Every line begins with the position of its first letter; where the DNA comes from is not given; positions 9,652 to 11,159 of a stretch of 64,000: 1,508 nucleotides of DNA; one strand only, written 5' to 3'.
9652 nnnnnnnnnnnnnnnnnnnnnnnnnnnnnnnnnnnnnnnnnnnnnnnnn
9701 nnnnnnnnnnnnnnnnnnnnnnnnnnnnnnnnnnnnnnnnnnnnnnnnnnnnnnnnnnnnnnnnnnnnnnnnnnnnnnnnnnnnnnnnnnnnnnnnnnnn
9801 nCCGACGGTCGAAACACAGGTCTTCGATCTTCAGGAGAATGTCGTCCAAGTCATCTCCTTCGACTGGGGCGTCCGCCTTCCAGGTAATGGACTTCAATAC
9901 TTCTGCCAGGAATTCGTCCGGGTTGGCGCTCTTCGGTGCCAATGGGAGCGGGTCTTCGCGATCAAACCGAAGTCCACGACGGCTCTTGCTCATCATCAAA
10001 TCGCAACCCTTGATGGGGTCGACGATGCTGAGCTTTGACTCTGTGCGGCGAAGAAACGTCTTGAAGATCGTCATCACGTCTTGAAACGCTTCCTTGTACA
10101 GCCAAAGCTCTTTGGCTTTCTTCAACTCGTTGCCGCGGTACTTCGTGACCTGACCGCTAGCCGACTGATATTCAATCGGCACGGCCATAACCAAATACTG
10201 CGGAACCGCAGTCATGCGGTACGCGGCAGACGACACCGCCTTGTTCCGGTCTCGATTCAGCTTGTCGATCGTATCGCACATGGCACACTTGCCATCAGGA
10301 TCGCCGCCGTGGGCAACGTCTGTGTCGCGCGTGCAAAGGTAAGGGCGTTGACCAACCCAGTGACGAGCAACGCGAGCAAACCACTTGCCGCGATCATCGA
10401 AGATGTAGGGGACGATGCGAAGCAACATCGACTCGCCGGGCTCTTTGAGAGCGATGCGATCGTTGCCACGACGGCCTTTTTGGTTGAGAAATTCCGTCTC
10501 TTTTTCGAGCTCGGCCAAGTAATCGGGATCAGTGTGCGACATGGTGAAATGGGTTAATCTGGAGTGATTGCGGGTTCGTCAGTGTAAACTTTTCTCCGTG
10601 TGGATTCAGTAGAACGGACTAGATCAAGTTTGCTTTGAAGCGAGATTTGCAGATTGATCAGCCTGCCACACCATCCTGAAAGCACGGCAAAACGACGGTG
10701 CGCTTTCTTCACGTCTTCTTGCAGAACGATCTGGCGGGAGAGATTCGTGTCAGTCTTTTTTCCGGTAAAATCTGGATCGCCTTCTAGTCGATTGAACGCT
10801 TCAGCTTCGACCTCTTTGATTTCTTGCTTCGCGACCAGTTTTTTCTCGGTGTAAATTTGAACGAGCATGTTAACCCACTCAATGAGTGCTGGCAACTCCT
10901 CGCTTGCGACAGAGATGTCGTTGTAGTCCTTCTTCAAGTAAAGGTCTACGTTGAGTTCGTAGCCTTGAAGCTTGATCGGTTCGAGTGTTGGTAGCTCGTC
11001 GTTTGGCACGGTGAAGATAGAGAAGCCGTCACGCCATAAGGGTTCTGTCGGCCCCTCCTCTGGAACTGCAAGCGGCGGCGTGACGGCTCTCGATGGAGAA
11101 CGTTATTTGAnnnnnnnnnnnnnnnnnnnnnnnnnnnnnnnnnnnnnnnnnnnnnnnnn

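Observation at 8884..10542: SR-protein-like RD/RS/RGG-rich 300-aa tail on a Zn-ribbon protein in the replication module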

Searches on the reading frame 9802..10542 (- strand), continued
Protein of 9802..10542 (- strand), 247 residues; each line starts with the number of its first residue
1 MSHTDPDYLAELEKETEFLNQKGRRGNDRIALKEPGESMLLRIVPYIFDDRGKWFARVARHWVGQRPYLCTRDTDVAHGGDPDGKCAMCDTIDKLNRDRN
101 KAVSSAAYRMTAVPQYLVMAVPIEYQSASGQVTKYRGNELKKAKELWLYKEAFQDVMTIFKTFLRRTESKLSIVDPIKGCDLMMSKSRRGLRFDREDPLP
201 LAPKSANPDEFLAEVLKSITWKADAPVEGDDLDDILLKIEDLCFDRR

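Call 67: fold_search(model_id=the predicted structure, library=viral)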
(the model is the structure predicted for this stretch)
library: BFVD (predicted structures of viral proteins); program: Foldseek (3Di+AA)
matches with E <= 10: 514; with E <= 0.001: 51
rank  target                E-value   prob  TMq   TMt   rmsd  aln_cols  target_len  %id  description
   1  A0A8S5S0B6            6.6e-11  1.00  0.54  0.42  12.3       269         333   17  SsDNA-binding protein [Myoviridae sp. ctNQV2]
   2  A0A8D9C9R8            8.8e-11  1.00  0.63  0.51   5.5       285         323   13  Single-stranded DNA-binding protein [uncultured marine phage]
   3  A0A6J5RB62            1.4e-10  1.00  0.62  0.47   7.1       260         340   14  Single-stranded DNA-binding protein [uncultured Caudovirales phage]
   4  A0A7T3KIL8            1.9e-10  1.00  0.56  0.43  10.1       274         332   16  (no name in the UniProt tables at hand)
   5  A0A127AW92            3.2e-09  1.00  0.57  0.32   7.8       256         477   11  Uncharacterized protein [Bacillus phage SP-15]
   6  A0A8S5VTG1            3.2e-09  1.00  0.58  0.40   8.6       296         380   12  Single-stranded DNA-binding protein [Ackermannviridae sp.]
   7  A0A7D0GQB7            3.2e-09  1.00  0.51  0.40   9.1       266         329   16  (no name in the UniProt tables at hand)
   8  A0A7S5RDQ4            1.5e-08  1.00  0.43  0.34   8.6       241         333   12  (no name in the UniProt tables at hand)
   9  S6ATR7                1.9e-08  1.00  0.47  0.37  11.3       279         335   17  SsDNA binding domain protein [Bacillus phage phiNIT1]
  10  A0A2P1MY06            2.9e-08  1.00  0.48  0.30  11.7       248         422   14  Uncharacterized protein [Staphylococcus phage phiSA_BS1]
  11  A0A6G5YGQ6            3.6e-08  1.00  0.52  0.30  12.9       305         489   13  (no name in the UniProt tables at hand)
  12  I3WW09                6.2e-08  1.00  0.51  0.46  14.1       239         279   10  Single-stranded DNA-binding protein [Acinetobacter phage ZZ1]
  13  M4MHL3                1.5e-07  1.00  0.47  0.31  12.0       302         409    9  (no name in the UniProt tables at hand)
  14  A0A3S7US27            1.7e-07  1.00  0.49  0.37   9.3       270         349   12  (no name in the UniProt tables at hand)
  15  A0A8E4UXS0            2.0e-07  1.00  0.59  0.38   8.3       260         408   12  Uncharacterized protein [Maribacter phage Colly_1]
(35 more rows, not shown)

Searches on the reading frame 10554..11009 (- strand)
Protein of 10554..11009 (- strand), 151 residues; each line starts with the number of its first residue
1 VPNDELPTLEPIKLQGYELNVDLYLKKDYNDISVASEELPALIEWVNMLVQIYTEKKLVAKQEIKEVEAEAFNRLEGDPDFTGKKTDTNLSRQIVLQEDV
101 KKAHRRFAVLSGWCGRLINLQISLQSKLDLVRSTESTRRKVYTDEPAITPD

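Call 4: search_protein_families(library=pfam, proteins=[window:10554-11009:-], max_evalue=1)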
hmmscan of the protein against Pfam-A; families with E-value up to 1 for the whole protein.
window:10554-11009:- (151 aa): 3 families
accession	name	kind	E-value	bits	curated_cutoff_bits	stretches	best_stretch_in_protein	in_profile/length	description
PF21370.4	PAS_GdpP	-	0.082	13.7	27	1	43-76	25-58/90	Cyclic-di-AMP phosphodiesterase GdpP-like, PAS domain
PF08944.16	p47_phox_C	-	0.18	11.8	27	1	130-142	18-30/33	NADPH oxidase subunit p47Phox, C terminal domain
PF19727.4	DUF6219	-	0.26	11.6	27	0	42-69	35-62/69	Family of unknown function (DUF6219)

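Call 5: search_protein_families(library=phrogs, proteins=[window:10554-11009:-], max_evalue=0.01)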
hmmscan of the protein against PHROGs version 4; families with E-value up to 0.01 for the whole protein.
window:10554-11009:- (151 aa): 0 families

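Call 55: search_solved_structures(query=A2, max_evalue=10, show_alignments=2)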
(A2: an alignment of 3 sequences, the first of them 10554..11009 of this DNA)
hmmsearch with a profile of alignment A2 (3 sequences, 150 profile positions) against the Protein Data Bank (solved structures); distinct sequences matched with E-value up to 10: 4.
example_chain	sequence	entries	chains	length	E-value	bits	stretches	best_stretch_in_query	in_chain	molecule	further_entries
6zs9_A5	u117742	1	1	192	0.21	14.5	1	44-109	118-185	Ribosome-recycling factor, mitochondrial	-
6ei6_A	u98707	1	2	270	0.23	14.4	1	83-134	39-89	Coiled-coil and C2 domain-containing protein 1-like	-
6nu2_z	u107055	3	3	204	0.24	14.4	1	44-109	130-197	Ribosome-recycling factor, mitochondrial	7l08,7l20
7nsh_BG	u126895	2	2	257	1.9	11.4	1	44-109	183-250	Ribosome-recycling factor, mitochondrial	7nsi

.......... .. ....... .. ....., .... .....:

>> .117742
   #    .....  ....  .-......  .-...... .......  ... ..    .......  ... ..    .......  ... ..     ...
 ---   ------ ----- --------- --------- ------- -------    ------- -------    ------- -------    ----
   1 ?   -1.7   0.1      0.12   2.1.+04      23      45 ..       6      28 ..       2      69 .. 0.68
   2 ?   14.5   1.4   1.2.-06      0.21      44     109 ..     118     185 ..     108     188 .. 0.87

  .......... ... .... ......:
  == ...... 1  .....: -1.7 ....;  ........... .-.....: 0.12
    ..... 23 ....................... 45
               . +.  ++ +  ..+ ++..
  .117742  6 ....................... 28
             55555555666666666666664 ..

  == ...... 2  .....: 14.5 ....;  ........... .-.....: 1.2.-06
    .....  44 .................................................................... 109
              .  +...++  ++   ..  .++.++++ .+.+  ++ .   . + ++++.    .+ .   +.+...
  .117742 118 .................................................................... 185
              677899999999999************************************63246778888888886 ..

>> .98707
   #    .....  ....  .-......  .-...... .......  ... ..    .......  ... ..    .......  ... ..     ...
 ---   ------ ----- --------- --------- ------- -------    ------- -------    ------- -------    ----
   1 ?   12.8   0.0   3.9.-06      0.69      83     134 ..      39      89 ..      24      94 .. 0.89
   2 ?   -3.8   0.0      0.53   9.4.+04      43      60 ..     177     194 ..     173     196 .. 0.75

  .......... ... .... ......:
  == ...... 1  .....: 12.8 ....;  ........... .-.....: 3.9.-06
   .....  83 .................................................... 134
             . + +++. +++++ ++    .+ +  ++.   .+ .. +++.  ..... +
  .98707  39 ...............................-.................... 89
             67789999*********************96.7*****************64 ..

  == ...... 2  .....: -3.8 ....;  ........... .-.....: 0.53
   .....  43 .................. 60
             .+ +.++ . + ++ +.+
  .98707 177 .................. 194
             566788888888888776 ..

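Call 56: search_protein_families(library=phrogs, proteins=[window:10554-11009:-], max_evalue=1)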
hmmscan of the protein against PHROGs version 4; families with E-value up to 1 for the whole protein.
window:10554-11009:- (151 aa): 2 families
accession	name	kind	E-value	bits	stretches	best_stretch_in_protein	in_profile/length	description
phrog_8133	-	unknown function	0.044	14.1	1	4-67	86-151/246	-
phrog_13686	-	unknown function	0.11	13.2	1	59-130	57-126/147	-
